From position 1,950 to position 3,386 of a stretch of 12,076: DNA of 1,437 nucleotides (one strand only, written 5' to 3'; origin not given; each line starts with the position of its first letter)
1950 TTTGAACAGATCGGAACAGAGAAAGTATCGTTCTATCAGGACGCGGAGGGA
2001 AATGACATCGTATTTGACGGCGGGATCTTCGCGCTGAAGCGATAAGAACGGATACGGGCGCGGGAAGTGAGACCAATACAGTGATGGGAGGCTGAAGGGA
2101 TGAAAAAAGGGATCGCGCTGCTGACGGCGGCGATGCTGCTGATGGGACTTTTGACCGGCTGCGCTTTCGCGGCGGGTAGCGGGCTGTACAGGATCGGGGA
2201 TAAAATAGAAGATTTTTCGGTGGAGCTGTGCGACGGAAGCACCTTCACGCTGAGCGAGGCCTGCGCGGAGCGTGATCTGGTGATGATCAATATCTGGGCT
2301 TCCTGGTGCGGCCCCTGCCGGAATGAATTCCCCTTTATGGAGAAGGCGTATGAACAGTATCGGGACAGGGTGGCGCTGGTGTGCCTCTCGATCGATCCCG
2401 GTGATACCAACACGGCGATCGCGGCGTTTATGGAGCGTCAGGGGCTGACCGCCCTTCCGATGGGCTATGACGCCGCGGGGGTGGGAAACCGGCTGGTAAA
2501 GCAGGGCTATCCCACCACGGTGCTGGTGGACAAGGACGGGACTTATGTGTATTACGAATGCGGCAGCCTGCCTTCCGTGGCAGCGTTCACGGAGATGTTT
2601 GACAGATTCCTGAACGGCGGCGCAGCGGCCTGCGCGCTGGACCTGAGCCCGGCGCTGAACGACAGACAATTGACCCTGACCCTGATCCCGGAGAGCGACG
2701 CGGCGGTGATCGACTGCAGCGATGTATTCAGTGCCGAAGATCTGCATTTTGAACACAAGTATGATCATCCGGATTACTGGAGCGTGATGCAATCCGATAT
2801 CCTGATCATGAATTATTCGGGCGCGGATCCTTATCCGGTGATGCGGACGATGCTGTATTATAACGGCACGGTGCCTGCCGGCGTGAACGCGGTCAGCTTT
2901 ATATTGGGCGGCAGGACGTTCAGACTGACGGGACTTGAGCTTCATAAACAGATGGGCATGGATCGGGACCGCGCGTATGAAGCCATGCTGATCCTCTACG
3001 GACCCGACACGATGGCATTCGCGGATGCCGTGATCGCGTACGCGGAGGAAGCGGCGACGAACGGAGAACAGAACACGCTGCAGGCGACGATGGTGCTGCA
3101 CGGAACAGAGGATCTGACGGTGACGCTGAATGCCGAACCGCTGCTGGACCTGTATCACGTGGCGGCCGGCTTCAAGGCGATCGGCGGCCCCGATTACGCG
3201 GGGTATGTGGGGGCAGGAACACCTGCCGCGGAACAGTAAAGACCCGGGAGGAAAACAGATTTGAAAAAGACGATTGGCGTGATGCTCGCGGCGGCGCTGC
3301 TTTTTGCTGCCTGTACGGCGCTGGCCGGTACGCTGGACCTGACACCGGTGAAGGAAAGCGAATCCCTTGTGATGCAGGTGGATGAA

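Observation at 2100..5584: Tandem family of three secreted paralogs with an unnamed domain, one copy fused to a TlpA-type thioredoxin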

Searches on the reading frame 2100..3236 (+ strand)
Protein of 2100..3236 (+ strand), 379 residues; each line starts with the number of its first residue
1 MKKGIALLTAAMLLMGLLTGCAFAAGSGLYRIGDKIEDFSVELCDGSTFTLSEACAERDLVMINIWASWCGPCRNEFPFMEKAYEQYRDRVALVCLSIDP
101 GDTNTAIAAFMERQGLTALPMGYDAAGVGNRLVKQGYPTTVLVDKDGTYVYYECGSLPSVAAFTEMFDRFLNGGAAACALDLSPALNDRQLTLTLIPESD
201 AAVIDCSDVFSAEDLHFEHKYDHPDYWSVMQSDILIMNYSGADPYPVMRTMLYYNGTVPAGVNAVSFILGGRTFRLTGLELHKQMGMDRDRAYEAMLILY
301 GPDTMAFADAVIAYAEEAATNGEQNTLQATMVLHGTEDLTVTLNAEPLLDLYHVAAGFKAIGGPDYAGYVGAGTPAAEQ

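Call 4: search_protein_families(library=pfam, proteins=[window:2100-3236:+], max_evalue=0.1)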
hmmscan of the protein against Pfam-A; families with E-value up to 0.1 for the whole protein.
window:2100-3236:+ (379 aa): 4 families
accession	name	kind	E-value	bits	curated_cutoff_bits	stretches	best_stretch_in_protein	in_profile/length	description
PF00578.27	AhpC-TSA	-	3.4e-14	53.3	26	1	32-148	1-120/124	AhpC/TSA family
PF08534.16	Redoxin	-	4.7e-14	52.8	26.6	1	33-158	3-137/148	Redoxin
PF13905.12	Thioredoxin_8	-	2.9e-09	37.6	27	1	59-148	2-93/94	Thioredoxin-like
PF00085.26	Thioredoxin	-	9.2e-08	32.5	23.5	1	57-100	17-60/103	Thioredoxin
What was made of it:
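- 2193..2573 (+): Thioredoxin-fold domain (residues 32-158). The WCGPC active site is at nt 2304-2318 and the cis-Pro loop YPTT is at residues 137-140. Pfam AhpC-TSA 3.4e-14 and Redoxin 4.7e-14 (call 4).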

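Call 8: search_protein_families(library=ncbifam, proteins=[window:2100-3236:+], max_evalue=0.1)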
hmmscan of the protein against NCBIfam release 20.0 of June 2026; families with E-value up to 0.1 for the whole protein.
window:2100-3236:+ (379 aa): 15 families
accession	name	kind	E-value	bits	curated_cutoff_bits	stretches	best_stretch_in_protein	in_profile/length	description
NF002854.0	PRK03147.1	subfamily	4e-21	75.7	170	1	21-155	27-158/176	thiol-disulfide oxidoreductase ResA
NF047696.1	ThlDiSintTplARhiz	equivalog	4.6e-14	52.7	230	1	35-150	76-194/219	thiol:disulfide interchange protein TlpA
TIGR00385.1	dsbE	subfamily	1.6e-10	40.8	123.15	1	47-158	52-159/173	DsbE family thiol:disulfide interchange protein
TIGR01068.1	thioredoxin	equivalog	6.8e-10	39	96.8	1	52-101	7-57/101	thioredoxin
NF041202.1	StoA_CxxC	exception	2.6e-09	37.1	210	1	61-151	55-146/163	endospore biogenesis thiol-disulfide oxidoreductase StoA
NF011941.0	PRK15412.1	equivalog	1.5e-07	31.1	359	1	32-158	41-164/185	thiol:disulfide interchange protein DsbE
NF008229.0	PRK10996.1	equivalog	9.8e-07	28.6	125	1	39-97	33-91/141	thioredoxin TrxC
NF038285.1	deiodinase_rel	hypoth_equivalog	2.8e-06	27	250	1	10-95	157-241/347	deiodinase family protein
NF006898.0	PRK09381.1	equivalog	1e-05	25.9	138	1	59-101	22-64/109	thioredoxin TrxA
TIGR01126.1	pdi_dom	equivalog_domain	5.2e-05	23.5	107.2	1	53-99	8-56/105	protein disulfide-isomerase domain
NF041054.1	WAxxUGC_long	equivalog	7.8e-05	22.1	300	1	41-150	89-195/354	ResA-like WAxxUGC motif-containing protein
NF047697.1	ThioredTrxAClost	equivalog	0.00084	19.5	140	1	53-98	12-57/105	thioredoxin TrxA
TIGR01130.1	ER_PDI_fam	subfamily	0.0016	18.1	344.25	1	61-99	366-404/476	protein disulfide-isomerase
NF010625.0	PRK14018.1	equivalog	0.0047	15.5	522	1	60-159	58-162/521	bifunctional peptide-methionine (S)-S-oxide reductase MsrA/peptide-methionine (R)-S-oxide reductase MsrB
NF045694.1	seleno_TsoB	exception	0.015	13.4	805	1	45-75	461-491/572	rhodanese/DsbD fusion-like selenoprotein TsoB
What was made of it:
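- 2193..2573 (+): NCBIfam ResA subfamily 4e-21, below cutoff (call 8).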

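Call 15: list_cluster_members(proteins=[window:2100-3236:+, window:3261-3929:+, window:4904-5581:+, window:4116-4721:+, P0001])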
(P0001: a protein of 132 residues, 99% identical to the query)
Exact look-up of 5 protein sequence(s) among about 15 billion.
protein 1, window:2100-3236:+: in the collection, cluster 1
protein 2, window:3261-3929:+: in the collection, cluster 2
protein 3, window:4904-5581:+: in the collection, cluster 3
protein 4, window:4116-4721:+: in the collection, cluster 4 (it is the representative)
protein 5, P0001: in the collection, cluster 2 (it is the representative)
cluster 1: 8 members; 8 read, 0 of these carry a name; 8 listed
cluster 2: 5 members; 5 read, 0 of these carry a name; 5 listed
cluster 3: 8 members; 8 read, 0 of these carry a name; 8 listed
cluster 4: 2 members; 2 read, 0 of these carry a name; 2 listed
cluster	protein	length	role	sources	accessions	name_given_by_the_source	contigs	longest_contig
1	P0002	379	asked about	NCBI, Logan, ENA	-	-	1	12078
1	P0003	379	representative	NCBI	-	-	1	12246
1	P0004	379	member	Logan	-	-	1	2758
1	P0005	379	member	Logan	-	-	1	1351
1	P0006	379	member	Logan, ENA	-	-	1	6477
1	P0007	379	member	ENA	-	-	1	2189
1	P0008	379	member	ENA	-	-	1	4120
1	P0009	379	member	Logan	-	-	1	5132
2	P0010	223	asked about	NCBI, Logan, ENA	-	-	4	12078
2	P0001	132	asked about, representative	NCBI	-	-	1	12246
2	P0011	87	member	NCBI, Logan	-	-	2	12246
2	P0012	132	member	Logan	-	-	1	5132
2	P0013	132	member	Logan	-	-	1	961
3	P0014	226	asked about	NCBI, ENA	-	-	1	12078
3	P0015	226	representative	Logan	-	-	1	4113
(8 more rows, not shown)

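Call 16: find_encoding_contigs(protein=window:2100-3236:+, flank=10000)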
Protein window:2100-3236:+ (379 aa): no gene with exactly this product is on record in the collection.
